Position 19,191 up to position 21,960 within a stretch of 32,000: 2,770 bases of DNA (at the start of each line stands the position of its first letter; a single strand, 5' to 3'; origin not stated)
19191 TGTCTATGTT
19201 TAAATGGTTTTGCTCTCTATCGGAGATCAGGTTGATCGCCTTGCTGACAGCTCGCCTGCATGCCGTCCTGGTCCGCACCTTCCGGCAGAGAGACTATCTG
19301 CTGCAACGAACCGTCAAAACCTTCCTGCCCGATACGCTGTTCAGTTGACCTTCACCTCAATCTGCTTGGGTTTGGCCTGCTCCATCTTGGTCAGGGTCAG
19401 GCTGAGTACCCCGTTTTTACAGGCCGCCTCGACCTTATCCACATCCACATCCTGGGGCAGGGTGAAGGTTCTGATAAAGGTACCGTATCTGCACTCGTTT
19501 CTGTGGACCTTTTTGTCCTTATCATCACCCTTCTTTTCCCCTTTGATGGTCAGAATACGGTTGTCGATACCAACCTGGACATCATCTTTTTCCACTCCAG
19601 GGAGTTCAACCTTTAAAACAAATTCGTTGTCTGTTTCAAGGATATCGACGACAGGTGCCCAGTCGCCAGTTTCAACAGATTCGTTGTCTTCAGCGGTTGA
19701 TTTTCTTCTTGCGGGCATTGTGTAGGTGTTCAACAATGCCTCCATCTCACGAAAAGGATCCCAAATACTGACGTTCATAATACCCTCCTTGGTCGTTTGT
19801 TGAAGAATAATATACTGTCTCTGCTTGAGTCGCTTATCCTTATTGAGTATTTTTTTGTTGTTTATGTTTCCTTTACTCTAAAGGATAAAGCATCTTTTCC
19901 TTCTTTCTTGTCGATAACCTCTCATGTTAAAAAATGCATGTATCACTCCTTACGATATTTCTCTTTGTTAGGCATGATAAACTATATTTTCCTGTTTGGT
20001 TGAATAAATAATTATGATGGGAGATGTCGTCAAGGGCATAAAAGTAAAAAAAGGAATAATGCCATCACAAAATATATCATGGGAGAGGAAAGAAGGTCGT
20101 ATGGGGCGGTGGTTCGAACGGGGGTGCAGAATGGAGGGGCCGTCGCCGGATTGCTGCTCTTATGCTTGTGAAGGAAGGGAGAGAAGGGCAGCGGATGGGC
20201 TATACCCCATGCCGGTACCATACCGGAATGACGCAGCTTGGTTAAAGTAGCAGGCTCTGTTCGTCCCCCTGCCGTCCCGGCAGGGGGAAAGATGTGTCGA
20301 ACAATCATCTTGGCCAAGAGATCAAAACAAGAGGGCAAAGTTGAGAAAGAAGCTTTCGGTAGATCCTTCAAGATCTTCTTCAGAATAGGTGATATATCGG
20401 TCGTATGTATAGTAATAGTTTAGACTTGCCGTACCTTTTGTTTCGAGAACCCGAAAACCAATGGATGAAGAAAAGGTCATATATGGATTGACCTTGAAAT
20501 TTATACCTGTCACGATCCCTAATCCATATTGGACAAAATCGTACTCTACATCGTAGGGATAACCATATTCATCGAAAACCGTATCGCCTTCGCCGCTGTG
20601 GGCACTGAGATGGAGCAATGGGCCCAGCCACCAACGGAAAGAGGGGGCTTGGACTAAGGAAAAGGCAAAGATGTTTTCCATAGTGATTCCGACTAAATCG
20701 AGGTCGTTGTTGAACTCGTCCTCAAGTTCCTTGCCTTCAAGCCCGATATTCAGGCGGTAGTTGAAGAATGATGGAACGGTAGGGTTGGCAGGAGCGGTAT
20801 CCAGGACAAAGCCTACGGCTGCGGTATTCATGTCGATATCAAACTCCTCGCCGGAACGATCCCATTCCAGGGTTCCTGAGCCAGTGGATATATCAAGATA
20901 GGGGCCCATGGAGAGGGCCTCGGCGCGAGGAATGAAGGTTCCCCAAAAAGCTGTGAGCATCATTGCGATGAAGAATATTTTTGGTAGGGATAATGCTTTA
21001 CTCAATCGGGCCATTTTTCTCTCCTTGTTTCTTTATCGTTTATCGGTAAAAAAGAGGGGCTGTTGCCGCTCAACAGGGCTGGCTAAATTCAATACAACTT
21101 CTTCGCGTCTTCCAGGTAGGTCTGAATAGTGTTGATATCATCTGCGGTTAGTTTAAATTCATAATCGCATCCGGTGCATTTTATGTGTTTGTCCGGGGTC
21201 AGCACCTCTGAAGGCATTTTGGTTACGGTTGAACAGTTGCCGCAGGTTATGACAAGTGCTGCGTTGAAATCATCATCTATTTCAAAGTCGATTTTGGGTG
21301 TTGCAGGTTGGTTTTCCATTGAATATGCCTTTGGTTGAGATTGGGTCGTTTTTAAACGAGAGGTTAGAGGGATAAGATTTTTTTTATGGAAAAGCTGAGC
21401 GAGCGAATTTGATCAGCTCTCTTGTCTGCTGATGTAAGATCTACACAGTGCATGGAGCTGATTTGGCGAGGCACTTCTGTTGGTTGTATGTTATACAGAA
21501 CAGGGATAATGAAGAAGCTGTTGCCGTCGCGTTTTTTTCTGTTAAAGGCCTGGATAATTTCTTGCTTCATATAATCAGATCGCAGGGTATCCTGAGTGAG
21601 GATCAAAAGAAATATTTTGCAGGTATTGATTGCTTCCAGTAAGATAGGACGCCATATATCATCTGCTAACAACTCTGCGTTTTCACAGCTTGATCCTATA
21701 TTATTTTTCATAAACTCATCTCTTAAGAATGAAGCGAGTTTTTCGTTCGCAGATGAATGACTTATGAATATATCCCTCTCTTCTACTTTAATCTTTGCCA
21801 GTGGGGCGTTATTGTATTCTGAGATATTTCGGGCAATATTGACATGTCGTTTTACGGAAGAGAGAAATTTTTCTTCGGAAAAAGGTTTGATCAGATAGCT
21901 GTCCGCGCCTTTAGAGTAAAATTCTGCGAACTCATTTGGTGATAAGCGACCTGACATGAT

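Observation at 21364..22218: REC-TIR fusion: a phospho-regulated TIR (probable NADase) response regulator with the catalytic Glu retained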

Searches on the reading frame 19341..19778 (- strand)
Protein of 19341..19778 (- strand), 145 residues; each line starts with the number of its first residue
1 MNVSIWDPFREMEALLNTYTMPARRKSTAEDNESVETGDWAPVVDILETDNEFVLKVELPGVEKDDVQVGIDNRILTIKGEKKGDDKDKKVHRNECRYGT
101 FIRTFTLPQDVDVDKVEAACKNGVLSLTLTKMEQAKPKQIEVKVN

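Call 9: search_protein_families(library=pfam, proteins=[window:19341-19778:-], max_evalue=0.01)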
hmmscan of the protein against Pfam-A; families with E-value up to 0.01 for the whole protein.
window:19341-19778:- (145 aa): 3 families
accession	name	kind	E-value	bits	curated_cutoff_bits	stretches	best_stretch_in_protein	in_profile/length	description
PF00011.27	HSP20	-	3e-27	95.1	20.8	1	45-142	1-101/102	Hsp20/alpha crystallin family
PF17886.7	ArsA_HSP20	-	2e-06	27.7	22.5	1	50-126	1-60/63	HSP20-like domain found in ArsA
PF04969.22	CS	-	0.0046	18.4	21.3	1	48-131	7-78/78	CS domain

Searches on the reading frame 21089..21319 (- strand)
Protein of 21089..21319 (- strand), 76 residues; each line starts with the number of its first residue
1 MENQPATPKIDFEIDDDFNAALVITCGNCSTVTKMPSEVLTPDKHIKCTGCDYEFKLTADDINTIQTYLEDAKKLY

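Call 9: search_protein_families(library=pfam, proteins=[window:21089-21319:-], max_evalue=0.01)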
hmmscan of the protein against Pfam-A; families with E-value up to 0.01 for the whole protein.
window:21089-21319:- (76 aa): 3 families
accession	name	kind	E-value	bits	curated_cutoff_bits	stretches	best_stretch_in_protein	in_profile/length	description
PF13719.11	Zn_ribbon_5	-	0.0014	18.8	29.3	0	46-66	3-23/37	zinc-ribbon domain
PF11331.13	Zn_ribbon_12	-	0.0018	18.5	27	1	24-57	7-43/45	EDR4 zinc-ribbon domain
PF07282.18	Cas12f1-like_TNB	-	0.0087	16.6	26.3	0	8-24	44-60/60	Cas12f1-like, TNB domain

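Call 61: find_homologous_proteins(query=window:21089-21319:-, max_evalue=0.01)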
Query window:21089-21319:- (76 aa): 6 proteins with E <= 0.01 among 6 candidates.
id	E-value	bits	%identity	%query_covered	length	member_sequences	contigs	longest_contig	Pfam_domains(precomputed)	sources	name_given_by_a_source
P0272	3.3e-45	168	100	100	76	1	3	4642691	-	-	-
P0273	2.9e-34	134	76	100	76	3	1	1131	-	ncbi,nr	ncbi:MAG: hypothetical protein D3910_27280 [Candidatus Electrothrix sp. ATG2]|nr:hypothetical protei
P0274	4.1e-31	124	72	100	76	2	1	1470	-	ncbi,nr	ncbi:MAG: hypothetical protein D3909_15270 [Candidatus Electrothrix sp. ATG1]|nr:hypothetical protei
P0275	9.5e-29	116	72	99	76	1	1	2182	-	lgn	-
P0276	1.3e-28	116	70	100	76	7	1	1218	-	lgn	-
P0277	4.0e-26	108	67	99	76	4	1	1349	-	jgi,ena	-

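Call 73: search_protein_families(library=ncbifam, proteins=[window:21089-21319:-], max_evalue=0.001)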
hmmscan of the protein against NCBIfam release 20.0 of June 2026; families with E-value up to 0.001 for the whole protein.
window:21089-21319:- (76 aa): 0 families

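Call 77: search_protein_families(library=padloc, proteins=[window:21089-21319:-], max_evalue=0.001)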
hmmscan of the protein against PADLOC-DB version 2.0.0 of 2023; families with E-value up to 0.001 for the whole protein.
window:21089-21319:- (76 aa): 0 families

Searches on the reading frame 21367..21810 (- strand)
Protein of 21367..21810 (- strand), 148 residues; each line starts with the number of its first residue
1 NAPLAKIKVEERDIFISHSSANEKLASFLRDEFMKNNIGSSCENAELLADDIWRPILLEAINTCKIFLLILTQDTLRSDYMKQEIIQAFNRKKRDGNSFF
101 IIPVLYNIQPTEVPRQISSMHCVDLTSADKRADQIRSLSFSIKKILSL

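Call 20: search_solved_structures(query=window:21367-21810:-, max_evalue=1, show_alignments=5)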
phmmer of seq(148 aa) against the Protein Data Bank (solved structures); distinct sequences matched with E-value up to 1: 13.
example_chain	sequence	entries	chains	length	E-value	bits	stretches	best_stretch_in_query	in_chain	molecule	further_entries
3ozi_A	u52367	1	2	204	1.7e-05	28.1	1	11-119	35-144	L6tr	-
7vu8_B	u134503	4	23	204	0.001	22.3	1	11-119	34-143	Flax rust resistance protein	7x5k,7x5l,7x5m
6wt6_A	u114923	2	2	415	0.0012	22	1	44-135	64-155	Metazoan TIR-STING fusion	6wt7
3jrn_A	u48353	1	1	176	0.0017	21.6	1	12-116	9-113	AT1G72930 protein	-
9qlv_A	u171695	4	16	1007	0.015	18.5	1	22-120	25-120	Disease resistance protein ADR2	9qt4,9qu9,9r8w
6o0w_A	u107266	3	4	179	0.016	18.4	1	49-119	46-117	TIR-NB-LRR type resistance protein RUN1 | Disease resistance protein RUN1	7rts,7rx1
5teb_A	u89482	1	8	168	0.072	16.3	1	12-120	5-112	Recognition of Peronospora parasitica 1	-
5ku7_A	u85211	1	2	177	0.087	16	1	50-119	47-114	TIR-NB-LRR type resistance protein RPV1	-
7s2z_A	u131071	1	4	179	0.089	16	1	49-119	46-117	Disease resistance protein RUN1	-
7xoz_A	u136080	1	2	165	0.17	15.1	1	24-119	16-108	ADP-ribosyl cyclase/cyclic ADP-ribose hydrolase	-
7xoz_B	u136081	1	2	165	0.18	15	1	24-119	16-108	ADP-ribosyl cyclase/cyclic ADP-ribose hydrolase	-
8qlo_A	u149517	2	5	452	0.23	14.7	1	14-126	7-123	Toll/interleukin-1 receptor domain-containing protein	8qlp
5h3c_A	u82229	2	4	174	0.29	14.3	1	54-123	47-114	Protein SUPPRESSOR OF npr1-1, CONSTITUTIVE 1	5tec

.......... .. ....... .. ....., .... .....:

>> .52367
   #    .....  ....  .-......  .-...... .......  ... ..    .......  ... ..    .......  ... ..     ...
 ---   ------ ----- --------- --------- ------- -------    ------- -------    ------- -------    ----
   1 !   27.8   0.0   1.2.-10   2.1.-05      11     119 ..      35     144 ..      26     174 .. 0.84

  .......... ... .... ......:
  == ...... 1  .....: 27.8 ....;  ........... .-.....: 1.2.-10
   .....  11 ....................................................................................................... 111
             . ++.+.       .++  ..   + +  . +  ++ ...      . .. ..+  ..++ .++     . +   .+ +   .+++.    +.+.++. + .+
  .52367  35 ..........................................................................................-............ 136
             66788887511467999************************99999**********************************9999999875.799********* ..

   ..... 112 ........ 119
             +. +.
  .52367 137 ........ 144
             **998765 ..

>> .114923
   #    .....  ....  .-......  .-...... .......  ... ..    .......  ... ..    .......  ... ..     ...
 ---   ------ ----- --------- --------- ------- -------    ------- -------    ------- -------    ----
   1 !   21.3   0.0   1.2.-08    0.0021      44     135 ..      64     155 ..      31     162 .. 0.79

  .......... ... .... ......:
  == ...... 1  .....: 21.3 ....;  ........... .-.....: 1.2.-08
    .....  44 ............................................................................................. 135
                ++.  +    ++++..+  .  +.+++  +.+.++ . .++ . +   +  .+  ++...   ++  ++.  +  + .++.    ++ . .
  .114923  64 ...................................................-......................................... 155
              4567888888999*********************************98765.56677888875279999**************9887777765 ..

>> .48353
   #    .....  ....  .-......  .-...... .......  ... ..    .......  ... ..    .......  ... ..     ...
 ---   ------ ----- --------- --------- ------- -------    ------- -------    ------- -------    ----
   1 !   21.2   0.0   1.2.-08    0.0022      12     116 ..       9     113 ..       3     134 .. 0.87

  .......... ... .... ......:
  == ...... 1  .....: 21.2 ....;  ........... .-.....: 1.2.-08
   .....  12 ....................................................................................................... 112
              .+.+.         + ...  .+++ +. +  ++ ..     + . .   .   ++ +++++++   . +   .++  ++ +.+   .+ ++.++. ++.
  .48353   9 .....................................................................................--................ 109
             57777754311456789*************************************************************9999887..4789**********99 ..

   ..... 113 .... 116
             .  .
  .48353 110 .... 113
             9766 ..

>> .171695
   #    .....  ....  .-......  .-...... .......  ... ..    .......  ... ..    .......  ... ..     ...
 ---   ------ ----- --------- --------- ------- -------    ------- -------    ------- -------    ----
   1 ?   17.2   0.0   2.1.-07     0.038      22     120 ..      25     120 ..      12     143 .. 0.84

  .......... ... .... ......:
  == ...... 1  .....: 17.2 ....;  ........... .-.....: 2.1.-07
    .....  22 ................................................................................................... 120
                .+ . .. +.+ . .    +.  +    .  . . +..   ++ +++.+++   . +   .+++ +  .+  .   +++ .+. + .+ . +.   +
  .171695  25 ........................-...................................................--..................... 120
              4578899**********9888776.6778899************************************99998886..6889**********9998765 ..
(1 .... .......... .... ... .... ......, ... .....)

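Call 55: predict_structure(alignment_id=A4)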
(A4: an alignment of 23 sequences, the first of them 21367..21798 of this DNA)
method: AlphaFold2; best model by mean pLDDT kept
length: 144 residues; sequences in the alignment: 23
mean_pLDDT: 88.5   pTM: 0.83
mean pLDDT of the five models: 88.5, 86.4, 84.1, 79.0, 78.3
residues with pLDDT >= 90: 76; 70-90: 61; 50-70: 3; < 50: 4
segments of 3 or more residues with pLDDT < 50: 1-4
pLDDT, mean of each block of 10 residues (from residue 1): 60 91 93 90 86 87 93 88 91 93 91 89 93 94 90
secondary structure, 60 per line:
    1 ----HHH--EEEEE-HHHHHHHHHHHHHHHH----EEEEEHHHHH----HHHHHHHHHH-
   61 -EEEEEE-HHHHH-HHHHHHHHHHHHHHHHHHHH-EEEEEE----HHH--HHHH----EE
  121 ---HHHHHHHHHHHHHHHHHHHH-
elements in order: E10-14 H16-31 E36-40 H41-45 H50-59 E62-67 H69-73 H75-94 E96-101 H111-114 H124-143

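Call 58: fold_search(model_id=the predicted structure, library=pdb)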
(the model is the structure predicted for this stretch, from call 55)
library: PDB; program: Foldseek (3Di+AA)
matches with E <= 10: 1300; with E <= 0.001: 99
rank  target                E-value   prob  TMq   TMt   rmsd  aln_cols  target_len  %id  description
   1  6o0u_A                4.8e-07  1.00  0.59  0.60   5.1       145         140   18  Crystal structure of the TIR domain H685A mutant from human SARM1 (released 2019-09-04)
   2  8d0g_B                9.8e-07  1.00  0.57  0.58   5.2       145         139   19  Human SARM1 TIR domain bound to NB-3-ADPRP (released 2022-09-21)
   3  6o1b                  1.4e-06  1.00  0.63  0.65   4.4       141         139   19  Crystal structure of the TIR domain G601P mutant from human SARM1, crystal form 1 (released 2019-09-04)
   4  9mw2_A                1.8e-06  1.00  0.57  0.61   4.7       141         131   18  Structure of SARM1 TIR domain bound to G6831 (released 2026-02-04)
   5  6o0v_C                1.9e-06  1.00  0.60  0.61   4.7       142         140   19  Crystal structure of the TIR domain G601P mutant from human SARM1, crystal form 2 (released 2019-09-04)
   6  6o0q_A                2.3e-06  1.00  0.55  0.57   5.3       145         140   19  Crystal structure of the TIR domain from human SARM1 in complex with ribose (released 2019-09-04)
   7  9mw1_B                3.1e-06  1.00  0.59  0.61   4.7       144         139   18  Structure of SARM1 TIR domain bound to G8758 (released 2026-02-04)
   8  3ozi_B                4.1e-06  1.00  0.75  0.65   4.4       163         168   18  Crystal structure of the TIR domain from the flax disease resistance protein L6 (released 2011-04-27)
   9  9mw2_B                4.9e-06  1.00  0.58  0.60   4.9       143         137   18  Structure of SARM1 TIR domain bound to G6831 (released 2026-02-04)
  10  7anw_A                5.2e-06  1.00  0.66  0.17   4.7       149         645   17  hSARM1 NAD+ complex (released 2020-11-11)
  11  9ugj_B                5.2e-06  1.00  0.58  0.60   5.0       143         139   20  Structure of SARM1 bound to SIR3-ADPR (released 2026-02-18)
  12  4c6r_A                6.0e-06  1.00  0.75  0.67   3.6       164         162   15  Crystal structure of the TIR domain from the Arabidopsis Thaliana disease resistance protein RPS4 (released 2014-05-28)
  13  4c6t_D                8.8e-06  1.00  0.76  0.68   3.6       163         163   15  Crystal structure of the RPS4 and RRS1 TIR domain heterodimer (released 2014-05-28)
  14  3ub2                  1.1e-05  1.00  0.67  0.76   3.1       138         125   17  TIR domain of Mal/TIRAP (released 2012-05-16)
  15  7qg0_A                1.3e-05  1.00  0.61  0.16   4.8       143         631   17  Inhibitor-induced hSARM1 duplex (released 2022-12-21)
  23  3ozi_A                2.3e-05  1.00  0.78  0.67   4.3       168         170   18  Crystal structure of the TIR domain from the flax disease resistance protein L6 (released 2011-04-27)
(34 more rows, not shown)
